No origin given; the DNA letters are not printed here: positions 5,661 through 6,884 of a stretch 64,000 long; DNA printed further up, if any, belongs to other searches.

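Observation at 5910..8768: Shared C-terminal module of about 200-270 aa in both giant proteins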

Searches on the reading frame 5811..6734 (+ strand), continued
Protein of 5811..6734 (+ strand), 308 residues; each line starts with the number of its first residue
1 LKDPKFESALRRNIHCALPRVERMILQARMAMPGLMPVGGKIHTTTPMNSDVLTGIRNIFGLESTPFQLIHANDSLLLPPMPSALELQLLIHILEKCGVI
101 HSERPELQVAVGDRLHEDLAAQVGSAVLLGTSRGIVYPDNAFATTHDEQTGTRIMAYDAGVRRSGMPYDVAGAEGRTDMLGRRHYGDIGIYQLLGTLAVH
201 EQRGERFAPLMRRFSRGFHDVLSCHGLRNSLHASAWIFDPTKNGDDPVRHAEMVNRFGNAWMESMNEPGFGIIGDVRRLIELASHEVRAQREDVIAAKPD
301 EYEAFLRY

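Call 65: search_protein_families(library=pfam, proteins=[L005:11730-15461:+, L011:11919-14564:+, L006:16552-18294:+, L013:5394-6554:-, L004:18-1634:+, L004:7433-10924:+, L008:6338-10912:+, L012:9065-10831:+, L007:8351-10843:+], max_evalue=0.01)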
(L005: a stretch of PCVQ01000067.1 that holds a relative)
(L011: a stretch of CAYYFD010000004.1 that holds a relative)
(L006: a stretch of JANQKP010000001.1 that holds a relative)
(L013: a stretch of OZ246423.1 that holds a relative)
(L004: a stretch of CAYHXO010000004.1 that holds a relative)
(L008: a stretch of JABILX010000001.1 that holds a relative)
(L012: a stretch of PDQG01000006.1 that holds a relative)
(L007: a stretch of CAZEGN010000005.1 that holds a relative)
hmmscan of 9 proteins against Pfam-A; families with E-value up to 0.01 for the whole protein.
L005:11730-15461:+ (1244 aa): 2 families
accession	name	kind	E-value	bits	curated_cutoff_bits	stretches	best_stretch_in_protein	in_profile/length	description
PF00395.25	SLH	-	2.3e-21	75.9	20.8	2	33-73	2-43/44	S-layer homology domain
PF21345.3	PcRGLX_2nd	-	0.00038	20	23.5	1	370-480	4-120/360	PcRGLX-like protein central beta sandwich domain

L011:11919-14564:+ (882 aa): 2 families
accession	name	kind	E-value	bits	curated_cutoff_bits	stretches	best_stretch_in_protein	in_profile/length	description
PF09826.15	Beta_propel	-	5.4e-168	560.3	22.4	1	267-817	1-490/495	Beta propeller domain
PF00395.25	SLH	-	3.3e-22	78.6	20.8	2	28-69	2-43/44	S-layer homology domain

L006:16552-18294:+ (581 aa): 6 families
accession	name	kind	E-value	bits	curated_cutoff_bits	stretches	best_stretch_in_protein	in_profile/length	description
PF03572.23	Peptidase_S41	-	1.9e-47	161.4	24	1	398-558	4-165/165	Peptidase family S41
PF17820.7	PDZ_6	-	1.1e-14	54.3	27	1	315-367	4-54/54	PDZ domain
PF00595.29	PDZ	-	1.3e-13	51.6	23.2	1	295-366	8-81/81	PDZ domain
PF13180.12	PDZ_2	-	1.2e-11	45.2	27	1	306-376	10-78/80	PDZ domain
PF00395.25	SLH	-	2.1e-08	34.5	20.8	0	85-113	1-29/44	S-layer homology domain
PF22694.1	CtpB_N-like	-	6.3e-07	30.2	27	1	222-283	35-84/85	Activating protease CtpB N-terminal domain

L013:5394-6554:- (387 aa): 1 family
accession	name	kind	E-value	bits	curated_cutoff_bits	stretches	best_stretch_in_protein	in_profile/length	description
PF00395.25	SLH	-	1.8e-18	66.7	20.8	2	141-181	2-43/44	S-layer homology domain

L004:18-1634:+ (539 aa): 1 family
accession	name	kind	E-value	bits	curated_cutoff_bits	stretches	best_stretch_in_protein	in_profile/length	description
PF00395.25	SLH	-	2.6e-37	127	20.8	3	422-463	2-43/44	S-layer homology domain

L004:7433-10924:+ (1164 aa): 0 families

L008:6338-10912:+ (1525 aa): 0 families

L012:9065-10831:+ (589 aa): 0 families

L007:8351-10843:+ (831 aa): 0 families

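Call 78: find_encoding_contigs(protein=P0013, flank=6000, max_places=2)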
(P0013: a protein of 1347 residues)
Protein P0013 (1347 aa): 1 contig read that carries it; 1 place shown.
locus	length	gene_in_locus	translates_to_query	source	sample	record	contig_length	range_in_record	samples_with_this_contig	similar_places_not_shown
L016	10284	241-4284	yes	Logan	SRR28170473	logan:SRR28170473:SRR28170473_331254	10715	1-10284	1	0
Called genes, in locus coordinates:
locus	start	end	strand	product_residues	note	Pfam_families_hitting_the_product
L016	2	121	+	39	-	?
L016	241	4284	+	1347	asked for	-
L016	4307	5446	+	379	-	-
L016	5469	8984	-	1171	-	-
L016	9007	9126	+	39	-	-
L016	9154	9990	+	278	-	PF08241:Methyltransf_11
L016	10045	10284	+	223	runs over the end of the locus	?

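Call 82: find_related_loci(query=A2, collection=metagenome_contigs, flank=6000)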
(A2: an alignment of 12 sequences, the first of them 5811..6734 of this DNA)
Query A2 (308 aa) in metagenome_contigs; peptide patterns used: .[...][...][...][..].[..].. (x = any residue, [..] = any of these).
36 stretches matched a pattern; 10 encode a relative of the query (tblastn E <= 1e-3); 10 distinct loci.
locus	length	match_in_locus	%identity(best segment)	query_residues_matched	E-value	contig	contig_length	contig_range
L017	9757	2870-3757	50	10-308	3e-94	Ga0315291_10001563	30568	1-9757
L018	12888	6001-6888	50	10-308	3e-94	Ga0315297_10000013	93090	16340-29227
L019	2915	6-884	44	18-308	1e-74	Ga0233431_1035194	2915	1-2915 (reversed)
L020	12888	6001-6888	50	10-308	3e-94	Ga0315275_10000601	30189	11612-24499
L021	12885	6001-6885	40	10-305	1e-68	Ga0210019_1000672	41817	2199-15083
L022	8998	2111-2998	41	18-307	2e-62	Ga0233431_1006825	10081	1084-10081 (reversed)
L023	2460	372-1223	40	20-300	7e-60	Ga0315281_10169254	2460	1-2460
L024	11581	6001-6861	37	7-287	2e-55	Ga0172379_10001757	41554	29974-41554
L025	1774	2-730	41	61-308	4e-52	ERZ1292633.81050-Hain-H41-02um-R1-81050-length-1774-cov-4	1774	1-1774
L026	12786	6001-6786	34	21-280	7e-41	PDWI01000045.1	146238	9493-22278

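Call 86: search_protein_families(library=pfam, proteins=[window:5811-6734:+, P0001, P0003, P0004, P0005, P0011, P0024, P0030, P0081], max_evalue=10)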
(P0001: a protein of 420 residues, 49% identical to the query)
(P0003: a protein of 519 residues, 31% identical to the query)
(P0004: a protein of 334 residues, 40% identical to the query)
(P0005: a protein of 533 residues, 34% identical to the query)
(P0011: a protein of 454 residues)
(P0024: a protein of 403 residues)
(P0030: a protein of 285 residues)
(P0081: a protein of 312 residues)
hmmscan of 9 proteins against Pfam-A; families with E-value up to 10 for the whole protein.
window:5811-6734:+ (308 aa): 0 families

P0001 (420 aa): 1 family
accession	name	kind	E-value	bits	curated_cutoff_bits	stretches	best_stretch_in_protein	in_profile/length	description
PF11959.13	DUF3473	-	0.05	14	29.6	1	348-400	73-125/130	Domain of unknown function (DUF3473)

P0003 (519 aa): 5 families
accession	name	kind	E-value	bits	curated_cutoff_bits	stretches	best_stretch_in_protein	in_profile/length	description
PF07862.16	Nif11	-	0.017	15.8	23.8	1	84-110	16-42/48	Nif11 domain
PF07357.16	DRAT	-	0.039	13.6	25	1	19-123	12-105/256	Dinitrogenase reductase ADP-ribosyltransferase (DRAT)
PF13925.11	Katanin_con80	-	0.085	13.4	27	1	192-234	108-149/160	con80 domain of Katanin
PF23817.1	DUF7188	-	0.1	12.8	27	1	156-225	21-91/187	Family of unknown function (DUF7188)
PF19011.5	DUF5740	-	7.1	7.5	26.5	1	20-69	33-82/94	Family of unknown function (DUF5740)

P0004 (334 aa): 0 families

P0005 (533 aa): 1 family
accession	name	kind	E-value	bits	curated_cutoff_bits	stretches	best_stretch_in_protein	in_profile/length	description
PF04777.18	Evr1_Alr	-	0.13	13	27.6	1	51-109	23-81/93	Erv1 / Alr family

P0011 (454 aa): 1 family
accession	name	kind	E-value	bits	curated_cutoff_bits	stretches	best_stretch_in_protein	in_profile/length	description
PF15884.10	QIL1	-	0.58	11.2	26.6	1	97-157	7-65/77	MICOS complex subunit MIC13, QIL1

P0024 (403 aa): 0 families

P0030 (285 aa): 1 family
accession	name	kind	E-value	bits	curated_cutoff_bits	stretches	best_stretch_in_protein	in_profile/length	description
PF25186.1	Tad4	-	0.029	15.1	25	1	214-248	9-42/113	Type I Thoeris inhibitor Tad4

P0081 (312 aa): 0 families

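Call 88: search_protein_families(library=pfam, alignment_id=A7, max_evalue=0.01)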
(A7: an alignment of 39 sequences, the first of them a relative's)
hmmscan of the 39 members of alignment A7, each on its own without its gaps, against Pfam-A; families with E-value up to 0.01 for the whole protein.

A. member 1, P0019 (658 aa): 1 family
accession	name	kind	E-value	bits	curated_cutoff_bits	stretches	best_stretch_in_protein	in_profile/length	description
PF24090.1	DUF7375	-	0.0056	17.4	27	0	11-58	41-88/118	Family of unknown function (DUF7375)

B. families by the number of members that match (of 39 scanned): 2 families
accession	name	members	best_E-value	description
PF24090.1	DUF7375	1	0.0056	Family of unknown function (DUF7375)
PF22943.2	HTH_68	1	0.0066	Putative helix-turn-helix domain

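Call 90: search_solved_structures(query=A2, max_evalue=10)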
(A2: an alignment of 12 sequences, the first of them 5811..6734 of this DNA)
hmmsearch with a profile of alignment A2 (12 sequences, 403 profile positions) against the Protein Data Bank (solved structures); distinct sequences matched with E-value up to 10: 0.

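Call 91: find_encoding_contigs(protein=P0011, flank=3000, max_places=1)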
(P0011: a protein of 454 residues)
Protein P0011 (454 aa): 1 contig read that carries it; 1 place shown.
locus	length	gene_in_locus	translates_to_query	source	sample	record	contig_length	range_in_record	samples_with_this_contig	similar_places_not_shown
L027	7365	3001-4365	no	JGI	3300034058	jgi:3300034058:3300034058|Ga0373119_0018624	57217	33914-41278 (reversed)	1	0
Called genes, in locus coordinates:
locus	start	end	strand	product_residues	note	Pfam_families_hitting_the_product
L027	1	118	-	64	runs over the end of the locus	-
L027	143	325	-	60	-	-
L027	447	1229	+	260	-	PF04338:DUF481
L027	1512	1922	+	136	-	-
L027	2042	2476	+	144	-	PF00293:NUDIX (weak)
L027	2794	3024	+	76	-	-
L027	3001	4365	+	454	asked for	-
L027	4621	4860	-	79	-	-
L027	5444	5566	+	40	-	-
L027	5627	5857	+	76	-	PF00152:tRNA-synt_2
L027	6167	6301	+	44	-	-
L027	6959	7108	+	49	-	-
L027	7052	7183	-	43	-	-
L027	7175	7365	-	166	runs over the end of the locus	-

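Call 92: find_encoding_contigs(protein=P0019, flank=3000, max_places=1)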
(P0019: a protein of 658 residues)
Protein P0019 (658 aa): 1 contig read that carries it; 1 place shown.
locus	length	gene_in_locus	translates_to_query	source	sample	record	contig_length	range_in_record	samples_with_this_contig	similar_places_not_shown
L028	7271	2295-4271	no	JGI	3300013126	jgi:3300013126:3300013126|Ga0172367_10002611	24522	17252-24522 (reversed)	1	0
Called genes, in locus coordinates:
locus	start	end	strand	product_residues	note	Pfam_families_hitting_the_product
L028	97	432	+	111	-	PF02601:Exonuc_VII_L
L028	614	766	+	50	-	-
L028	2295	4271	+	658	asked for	-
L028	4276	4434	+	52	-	-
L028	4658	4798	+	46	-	PF02739:5_3_exonuc_N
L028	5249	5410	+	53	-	-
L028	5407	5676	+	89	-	-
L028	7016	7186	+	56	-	PF00204:DNA_gyraseB (weak)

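Call 93: find_encoding_contigs(protein=P0033, flank=3000, max_places=1)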
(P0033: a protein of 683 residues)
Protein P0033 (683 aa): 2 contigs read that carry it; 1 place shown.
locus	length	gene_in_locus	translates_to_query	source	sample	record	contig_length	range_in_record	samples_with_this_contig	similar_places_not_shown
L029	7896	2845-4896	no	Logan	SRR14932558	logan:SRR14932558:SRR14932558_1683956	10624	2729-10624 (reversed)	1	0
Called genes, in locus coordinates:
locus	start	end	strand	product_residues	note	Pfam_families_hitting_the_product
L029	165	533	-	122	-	-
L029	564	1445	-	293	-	PF01795:Methyltransf_5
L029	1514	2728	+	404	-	-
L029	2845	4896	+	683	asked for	-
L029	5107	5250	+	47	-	-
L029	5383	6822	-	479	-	PF02934:GatB_N, PF02637:GatB_Yqey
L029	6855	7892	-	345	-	PF08529:NusA_N, PF13184:KH_NusA_1st, PF26594:KH_NusA_2nd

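Call 94: find_encoding_contigs(protein=P0141, flank=3000, max_places=1)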
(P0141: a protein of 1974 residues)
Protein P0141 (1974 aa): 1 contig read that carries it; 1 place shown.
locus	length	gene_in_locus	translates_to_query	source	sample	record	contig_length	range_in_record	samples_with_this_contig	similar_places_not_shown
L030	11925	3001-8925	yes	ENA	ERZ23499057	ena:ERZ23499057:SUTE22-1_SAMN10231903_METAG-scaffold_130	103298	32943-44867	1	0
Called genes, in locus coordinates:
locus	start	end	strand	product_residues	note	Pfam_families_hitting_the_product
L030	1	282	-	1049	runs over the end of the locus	PF21760:SecD_1st, PF00639:Rotamase, PF13145:Rotamase_2 (weak), PF13616:Rotamase_3, PF22599:SecDF_P1_head, PF03176:MMPL, PF07549:Sec_GG, PF02355:SecD_SecF_C, +1 more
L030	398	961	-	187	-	PF01050:MannoseP_isomer (weak), PF07883:Cupin_2 (weak)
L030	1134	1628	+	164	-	PF01936:NYN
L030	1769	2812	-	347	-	PF00483:NTP_transferase, PF12804:NTP_transf_3 (weak), PF22640:ManC_GMP_beta-helix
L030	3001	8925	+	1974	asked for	-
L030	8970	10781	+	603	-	-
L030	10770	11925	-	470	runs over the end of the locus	PF01676:Metalloenzyme, PF06415:iPGM_N, PF01663:Phosphodiest (weak)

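Call 98: find_encoding_contigs(protein=P0118, flank=4000, max_places=1)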
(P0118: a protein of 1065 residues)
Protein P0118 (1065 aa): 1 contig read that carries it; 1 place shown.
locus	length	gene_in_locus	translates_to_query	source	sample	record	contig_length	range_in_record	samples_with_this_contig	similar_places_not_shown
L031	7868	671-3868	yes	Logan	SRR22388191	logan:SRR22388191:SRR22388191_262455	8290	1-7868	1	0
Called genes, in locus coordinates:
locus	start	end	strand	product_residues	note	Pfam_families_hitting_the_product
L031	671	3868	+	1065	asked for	-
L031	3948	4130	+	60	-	-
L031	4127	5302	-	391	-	PF01555:N6_N4_Mtase (weak), PF01170:UPF0020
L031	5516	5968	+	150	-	PF00436:SSB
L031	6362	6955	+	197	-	PF00625:Guanylate_kin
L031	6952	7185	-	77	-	PF01329:Pterin_4a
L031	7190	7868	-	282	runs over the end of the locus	PF00351:Biopterin_H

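Call 99: find_encoding_contigs(protein=P0131, flank=4000, max_places=1)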
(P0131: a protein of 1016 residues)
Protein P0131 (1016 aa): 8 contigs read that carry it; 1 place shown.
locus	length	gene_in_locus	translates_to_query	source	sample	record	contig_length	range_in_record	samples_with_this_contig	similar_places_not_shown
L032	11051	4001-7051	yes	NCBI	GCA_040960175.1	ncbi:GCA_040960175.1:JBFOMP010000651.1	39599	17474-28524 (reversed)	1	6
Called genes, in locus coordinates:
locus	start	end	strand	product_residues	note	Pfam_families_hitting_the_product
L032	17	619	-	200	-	PF01936:NYN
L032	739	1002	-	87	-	PF00313:CSD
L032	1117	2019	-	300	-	PF06983:3-dmu-9_3-mt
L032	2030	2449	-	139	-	PF10604:Polyketide_cyc2 (weak), PF08327:AHSA1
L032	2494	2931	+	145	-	PF06983:3-dmu-9_3-mt, PF00903:Glyoxalase (weak)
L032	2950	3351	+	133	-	PF07237:DUF1428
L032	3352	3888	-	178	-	PF14066:DUF4256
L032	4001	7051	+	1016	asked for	-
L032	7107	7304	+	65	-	-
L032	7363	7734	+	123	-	-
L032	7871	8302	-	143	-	-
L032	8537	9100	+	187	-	-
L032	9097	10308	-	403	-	PF01170:UPF0020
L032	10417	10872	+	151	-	PF00436:SSB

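Call 103: find_encoding_contigs(protein=P0124, flank=2500, max_places=1)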
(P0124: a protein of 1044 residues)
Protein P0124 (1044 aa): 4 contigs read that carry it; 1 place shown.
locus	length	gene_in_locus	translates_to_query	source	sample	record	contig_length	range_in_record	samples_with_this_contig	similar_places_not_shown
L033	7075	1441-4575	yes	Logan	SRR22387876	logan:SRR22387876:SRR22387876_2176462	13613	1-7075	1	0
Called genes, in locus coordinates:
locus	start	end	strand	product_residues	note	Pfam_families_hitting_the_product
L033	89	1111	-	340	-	PF22612:GH113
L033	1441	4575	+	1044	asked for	-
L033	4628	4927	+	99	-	-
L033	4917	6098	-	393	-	PF01555:N6_N4_Mtase, PF01170:UPF0020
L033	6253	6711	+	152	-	PF00436:SSB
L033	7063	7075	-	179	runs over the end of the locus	-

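Call 104: find_encoding_contigs(protein=P0146, flank=2500, max_places=1)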
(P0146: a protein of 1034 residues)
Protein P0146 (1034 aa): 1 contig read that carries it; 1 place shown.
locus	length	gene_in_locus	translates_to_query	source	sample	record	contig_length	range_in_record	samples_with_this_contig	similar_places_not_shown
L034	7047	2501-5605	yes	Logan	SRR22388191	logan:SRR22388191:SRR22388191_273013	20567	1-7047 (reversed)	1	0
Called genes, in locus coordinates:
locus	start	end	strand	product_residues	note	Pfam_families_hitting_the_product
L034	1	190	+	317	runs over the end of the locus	PF06144:DNA_pol3_delta, PF21694:DNA_pol3_delta_C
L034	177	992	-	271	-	-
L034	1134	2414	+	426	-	-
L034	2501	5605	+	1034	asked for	-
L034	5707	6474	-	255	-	-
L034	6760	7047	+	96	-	?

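Call 109: find_related_loci(query=A2, collection=viral_contigs, flank=3000)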
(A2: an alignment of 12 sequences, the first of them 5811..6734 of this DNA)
Query A2 (308 aa) in viral_contigs; peptide patterns used: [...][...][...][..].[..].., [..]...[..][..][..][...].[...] (x = any residue, [..] = any of these).
48 stretches matched a pattern, but none encodes a relative of the query by tblastn (E <= 1e-3).
